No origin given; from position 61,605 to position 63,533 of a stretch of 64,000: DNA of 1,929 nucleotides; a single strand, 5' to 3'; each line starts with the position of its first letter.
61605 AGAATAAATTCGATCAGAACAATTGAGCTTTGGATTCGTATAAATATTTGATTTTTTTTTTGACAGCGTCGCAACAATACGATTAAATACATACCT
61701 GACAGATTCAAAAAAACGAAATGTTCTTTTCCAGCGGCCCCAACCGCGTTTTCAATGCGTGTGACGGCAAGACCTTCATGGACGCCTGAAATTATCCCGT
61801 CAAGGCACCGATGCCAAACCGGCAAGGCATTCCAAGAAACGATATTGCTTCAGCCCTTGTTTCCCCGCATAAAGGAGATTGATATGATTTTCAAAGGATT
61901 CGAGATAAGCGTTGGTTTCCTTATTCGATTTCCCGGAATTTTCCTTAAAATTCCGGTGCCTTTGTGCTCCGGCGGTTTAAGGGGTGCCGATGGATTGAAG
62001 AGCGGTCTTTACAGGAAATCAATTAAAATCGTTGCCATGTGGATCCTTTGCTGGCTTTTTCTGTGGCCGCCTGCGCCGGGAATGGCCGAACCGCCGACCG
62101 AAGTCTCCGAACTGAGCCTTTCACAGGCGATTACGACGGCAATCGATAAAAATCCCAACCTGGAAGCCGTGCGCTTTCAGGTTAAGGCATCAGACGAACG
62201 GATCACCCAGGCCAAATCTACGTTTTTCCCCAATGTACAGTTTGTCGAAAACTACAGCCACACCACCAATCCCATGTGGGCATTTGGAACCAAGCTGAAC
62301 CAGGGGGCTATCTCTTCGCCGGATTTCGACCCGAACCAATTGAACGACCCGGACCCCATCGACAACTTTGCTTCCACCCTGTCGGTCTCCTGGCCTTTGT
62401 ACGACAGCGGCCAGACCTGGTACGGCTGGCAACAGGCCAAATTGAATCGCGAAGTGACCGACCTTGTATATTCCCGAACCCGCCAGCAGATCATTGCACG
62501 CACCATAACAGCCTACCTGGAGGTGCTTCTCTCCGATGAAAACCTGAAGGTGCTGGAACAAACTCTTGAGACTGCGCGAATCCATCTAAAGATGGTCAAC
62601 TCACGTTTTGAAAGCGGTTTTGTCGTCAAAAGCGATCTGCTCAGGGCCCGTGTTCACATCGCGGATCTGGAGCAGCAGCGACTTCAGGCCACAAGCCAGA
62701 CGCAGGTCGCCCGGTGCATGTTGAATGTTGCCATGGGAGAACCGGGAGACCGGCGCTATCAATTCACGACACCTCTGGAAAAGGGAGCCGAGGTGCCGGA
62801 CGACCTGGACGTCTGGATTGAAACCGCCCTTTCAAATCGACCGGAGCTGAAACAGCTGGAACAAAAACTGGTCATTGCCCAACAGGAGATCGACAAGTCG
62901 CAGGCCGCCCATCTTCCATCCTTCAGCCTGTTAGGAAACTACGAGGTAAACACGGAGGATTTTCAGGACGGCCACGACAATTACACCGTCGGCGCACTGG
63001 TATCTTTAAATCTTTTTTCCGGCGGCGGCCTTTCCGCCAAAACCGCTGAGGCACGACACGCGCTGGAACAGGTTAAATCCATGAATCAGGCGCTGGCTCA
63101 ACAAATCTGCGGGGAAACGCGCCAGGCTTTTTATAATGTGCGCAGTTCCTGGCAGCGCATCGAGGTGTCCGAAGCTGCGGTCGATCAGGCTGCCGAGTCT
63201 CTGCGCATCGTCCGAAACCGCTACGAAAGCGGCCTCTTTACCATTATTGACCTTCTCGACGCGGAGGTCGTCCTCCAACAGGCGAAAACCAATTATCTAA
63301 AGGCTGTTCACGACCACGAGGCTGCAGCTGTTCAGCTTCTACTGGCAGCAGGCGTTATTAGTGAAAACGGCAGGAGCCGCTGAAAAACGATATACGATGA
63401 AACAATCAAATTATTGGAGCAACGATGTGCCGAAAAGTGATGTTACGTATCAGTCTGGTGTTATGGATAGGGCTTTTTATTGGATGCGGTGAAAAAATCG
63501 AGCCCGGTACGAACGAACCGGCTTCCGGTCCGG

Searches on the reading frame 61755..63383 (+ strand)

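Call 31: search_protein_families(library=pfam, proteins=[window:61755-63383:+], max_evalue=0.001)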
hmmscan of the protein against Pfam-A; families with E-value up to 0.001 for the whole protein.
window:61755-63383:+ (542 aa): 1 family
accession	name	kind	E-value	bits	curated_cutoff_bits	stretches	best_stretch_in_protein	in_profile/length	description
PF02321.23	OEP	-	1.4e-66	224.3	22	2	354-533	4-187/187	Outer membrane efflux protein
